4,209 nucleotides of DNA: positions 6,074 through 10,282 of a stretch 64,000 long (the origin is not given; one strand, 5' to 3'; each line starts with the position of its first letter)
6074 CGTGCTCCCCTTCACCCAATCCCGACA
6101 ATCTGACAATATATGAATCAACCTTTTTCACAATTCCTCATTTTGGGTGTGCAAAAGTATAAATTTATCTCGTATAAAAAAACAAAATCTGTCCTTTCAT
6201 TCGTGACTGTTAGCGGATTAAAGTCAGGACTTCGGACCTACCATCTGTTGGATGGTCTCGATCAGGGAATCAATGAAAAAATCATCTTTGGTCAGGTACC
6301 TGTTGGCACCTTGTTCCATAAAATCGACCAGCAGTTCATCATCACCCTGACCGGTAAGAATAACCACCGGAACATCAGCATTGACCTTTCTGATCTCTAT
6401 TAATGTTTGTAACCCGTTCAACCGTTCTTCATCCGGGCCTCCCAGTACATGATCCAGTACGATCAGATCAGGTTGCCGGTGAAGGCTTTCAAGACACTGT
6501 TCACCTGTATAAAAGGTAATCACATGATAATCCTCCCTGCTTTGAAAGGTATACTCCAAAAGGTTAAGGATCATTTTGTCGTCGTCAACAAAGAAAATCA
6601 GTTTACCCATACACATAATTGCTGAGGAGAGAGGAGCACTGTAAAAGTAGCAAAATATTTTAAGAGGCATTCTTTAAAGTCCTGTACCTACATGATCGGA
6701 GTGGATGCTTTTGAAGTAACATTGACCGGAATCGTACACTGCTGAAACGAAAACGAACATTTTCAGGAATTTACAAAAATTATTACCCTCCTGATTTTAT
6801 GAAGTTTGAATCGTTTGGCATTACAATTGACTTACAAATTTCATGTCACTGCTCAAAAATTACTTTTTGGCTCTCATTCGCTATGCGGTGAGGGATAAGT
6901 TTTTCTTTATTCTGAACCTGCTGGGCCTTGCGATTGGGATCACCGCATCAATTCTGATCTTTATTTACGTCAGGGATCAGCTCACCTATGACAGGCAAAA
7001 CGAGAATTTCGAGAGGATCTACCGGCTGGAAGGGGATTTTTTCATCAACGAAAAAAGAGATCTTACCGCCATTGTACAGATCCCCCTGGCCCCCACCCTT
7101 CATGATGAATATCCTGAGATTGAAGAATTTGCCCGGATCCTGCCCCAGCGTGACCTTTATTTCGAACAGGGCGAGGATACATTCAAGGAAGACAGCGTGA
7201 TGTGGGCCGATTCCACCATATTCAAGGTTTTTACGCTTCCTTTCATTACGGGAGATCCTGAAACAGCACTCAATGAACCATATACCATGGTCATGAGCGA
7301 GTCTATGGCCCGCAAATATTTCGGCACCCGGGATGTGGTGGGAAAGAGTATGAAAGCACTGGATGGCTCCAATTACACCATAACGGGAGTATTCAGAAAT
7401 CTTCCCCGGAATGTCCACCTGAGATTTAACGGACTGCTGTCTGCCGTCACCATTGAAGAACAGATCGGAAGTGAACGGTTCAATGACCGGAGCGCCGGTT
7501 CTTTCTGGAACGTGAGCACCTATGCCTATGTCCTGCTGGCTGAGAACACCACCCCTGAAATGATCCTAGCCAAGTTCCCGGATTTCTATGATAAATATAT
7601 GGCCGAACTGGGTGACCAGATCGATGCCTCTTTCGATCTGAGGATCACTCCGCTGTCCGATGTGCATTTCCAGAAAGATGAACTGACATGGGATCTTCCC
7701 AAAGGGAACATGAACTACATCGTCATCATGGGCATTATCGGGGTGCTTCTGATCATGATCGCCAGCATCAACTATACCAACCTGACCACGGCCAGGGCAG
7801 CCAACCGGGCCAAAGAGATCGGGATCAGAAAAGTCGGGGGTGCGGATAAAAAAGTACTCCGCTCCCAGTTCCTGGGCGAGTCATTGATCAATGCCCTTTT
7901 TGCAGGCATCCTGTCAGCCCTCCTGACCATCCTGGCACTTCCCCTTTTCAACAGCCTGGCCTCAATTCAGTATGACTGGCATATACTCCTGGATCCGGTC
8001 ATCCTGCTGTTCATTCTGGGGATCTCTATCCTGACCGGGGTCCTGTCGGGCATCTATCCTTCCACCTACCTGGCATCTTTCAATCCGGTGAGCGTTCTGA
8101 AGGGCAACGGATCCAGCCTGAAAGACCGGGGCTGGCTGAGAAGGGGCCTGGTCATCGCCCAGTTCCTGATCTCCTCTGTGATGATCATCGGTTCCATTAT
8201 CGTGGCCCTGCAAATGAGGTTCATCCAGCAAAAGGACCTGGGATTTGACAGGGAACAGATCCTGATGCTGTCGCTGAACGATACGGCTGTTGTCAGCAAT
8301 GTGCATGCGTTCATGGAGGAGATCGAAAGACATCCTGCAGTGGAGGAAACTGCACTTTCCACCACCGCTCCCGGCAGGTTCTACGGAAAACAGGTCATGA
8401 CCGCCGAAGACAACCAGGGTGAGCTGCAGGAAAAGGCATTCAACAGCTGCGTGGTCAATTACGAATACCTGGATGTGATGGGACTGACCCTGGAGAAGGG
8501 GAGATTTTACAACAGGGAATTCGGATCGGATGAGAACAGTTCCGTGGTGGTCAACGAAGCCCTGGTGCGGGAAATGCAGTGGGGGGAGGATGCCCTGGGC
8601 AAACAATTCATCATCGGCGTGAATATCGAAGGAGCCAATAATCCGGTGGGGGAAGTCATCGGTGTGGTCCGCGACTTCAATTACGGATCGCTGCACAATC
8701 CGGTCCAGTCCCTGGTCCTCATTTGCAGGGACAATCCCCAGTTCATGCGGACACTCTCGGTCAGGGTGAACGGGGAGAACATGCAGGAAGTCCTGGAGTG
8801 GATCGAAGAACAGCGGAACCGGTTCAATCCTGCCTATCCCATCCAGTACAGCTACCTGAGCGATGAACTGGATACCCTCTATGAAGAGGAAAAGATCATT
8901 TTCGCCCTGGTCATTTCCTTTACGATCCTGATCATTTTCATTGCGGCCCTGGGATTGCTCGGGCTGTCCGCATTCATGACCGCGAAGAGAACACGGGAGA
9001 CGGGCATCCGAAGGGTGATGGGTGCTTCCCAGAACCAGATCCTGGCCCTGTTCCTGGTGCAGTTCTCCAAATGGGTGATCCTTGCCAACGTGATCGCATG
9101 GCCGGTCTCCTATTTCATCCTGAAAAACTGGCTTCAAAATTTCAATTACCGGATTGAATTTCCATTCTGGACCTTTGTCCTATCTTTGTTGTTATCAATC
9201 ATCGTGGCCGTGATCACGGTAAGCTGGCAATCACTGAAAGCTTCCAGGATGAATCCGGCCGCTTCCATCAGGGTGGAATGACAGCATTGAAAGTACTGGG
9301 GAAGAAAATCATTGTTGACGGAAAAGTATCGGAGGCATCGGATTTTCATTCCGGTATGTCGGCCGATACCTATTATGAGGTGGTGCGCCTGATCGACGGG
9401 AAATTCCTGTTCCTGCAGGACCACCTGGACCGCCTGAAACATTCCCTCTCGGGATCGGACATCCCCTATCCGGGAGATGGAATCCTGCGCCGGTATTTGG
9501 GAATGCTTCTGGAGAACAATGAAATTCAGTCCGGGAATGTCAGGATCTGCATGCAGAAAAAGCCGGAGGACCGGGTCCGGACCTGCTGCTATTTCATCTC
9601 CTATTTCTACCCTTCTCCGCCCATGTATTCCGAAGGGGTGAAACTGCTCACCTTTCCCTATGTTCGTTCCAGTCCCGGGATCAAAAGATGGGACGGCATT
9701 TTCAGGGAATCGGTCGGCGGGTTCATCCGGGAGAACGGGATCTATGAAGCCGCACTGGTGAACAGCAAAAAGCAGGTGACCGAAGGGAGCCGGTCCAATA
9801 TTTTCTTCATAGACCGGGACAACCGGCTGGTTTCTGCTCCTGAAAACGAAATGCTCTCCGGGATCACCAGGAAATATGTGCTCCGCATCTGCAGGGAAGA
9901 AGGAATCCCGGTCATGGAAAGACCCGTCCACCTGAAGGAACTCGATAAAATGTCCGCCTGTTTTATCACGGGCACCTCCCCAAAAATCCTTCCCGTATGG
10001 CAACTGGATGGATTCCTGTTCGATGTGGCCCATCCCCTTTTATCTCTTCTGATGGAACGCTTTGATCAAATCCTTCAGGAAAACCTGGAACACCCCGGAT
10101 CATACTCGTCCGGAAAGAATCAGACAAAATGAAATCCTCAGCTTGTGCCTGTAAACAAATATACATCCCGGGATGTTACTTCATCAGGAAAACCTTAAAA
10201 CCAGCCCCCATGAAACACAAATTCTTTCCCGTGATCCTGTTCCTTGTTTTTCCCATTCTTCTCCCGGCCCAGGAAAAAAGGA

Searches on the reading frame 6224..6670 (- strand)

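Call 52: search_protein_families(library=pfam, proteins=[window:6224-6670:-])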
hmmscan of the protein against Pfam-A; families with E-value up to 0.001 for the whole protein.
window:6224-6670:- (148 aa): 1 family
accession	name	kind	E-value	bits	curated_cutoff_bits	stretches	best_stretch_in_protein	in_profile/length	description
PF00072.30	Response_reg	-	2.1e-19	70.2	30.2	1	25-129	1-100/111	Response regulator receiver domain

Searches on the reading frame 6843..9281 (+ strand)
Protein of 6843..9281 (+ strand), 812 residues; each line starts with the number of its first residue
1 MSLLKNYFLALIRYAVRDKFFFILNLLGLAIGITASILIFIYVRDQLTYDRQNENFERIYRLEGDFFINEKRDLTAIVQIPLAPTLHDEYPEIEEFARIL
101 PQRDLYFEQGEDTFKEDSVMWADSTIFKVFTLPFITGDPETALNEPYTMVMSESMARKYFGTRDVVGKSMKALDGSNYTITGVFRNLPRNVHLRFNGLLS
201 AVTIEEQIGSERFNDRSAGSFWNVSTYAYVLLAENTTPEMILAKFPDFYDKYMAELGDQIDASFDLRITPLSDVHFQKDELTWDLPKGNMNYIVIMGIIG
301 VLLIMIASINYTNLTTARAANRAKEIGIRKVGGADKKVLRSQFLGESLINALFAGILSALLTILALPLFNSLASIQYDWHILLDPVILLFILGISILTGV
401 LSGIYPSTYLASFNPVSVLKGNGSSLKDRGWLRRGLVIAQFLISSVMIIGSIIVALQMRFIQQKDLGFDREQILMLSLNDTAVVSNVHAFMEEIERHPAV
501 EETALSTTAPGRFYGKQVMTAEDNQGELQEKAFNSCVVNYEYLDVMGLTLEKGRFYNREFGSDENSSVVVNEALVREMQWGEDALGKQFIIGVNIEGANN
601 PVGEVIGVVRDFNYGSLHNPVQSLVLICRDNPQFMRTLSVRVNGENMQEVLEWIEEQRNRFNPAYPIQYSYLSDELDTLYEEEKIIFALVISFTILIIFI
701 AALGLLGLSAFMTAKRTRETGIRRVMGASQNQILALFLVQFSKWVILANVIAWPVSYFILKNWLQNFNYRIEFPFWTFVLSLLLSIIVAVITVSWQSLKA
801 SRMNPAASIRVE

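Call 53: search_protein_families(library=pfam, proteins=[window:6843-9281:+])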
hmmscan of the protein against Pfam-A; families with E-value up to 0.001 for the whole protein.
window:6843-9281:+ (812 aa): 2 families
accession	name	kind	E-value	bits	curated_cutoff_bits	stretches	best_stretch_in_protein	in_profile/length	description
PF02687.27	FtsX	-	1.3e-31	109.6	25.5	2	298-415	2-120/120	FtsX-like permease C-terminal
PF12704.14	MacB_PCD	-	2.9e-26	93.5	27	2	23-242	2-201/207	MacB-like periplasmic core domain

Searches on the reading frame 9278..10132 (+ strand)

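Call 52: search_protein_families(library=pfam, proteins=[window:9278-10132:+])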
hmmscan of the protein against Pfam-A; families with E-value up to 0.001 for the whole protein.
window:9278-10132:+ (284 aa): 1 family
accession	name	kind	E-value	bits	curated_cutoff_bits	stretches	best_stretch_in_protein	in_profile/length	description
PF01063.24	Aminotran_4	-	4.2e-38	131.9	28.5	1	33-240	3-220/223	Amino-transferase class IV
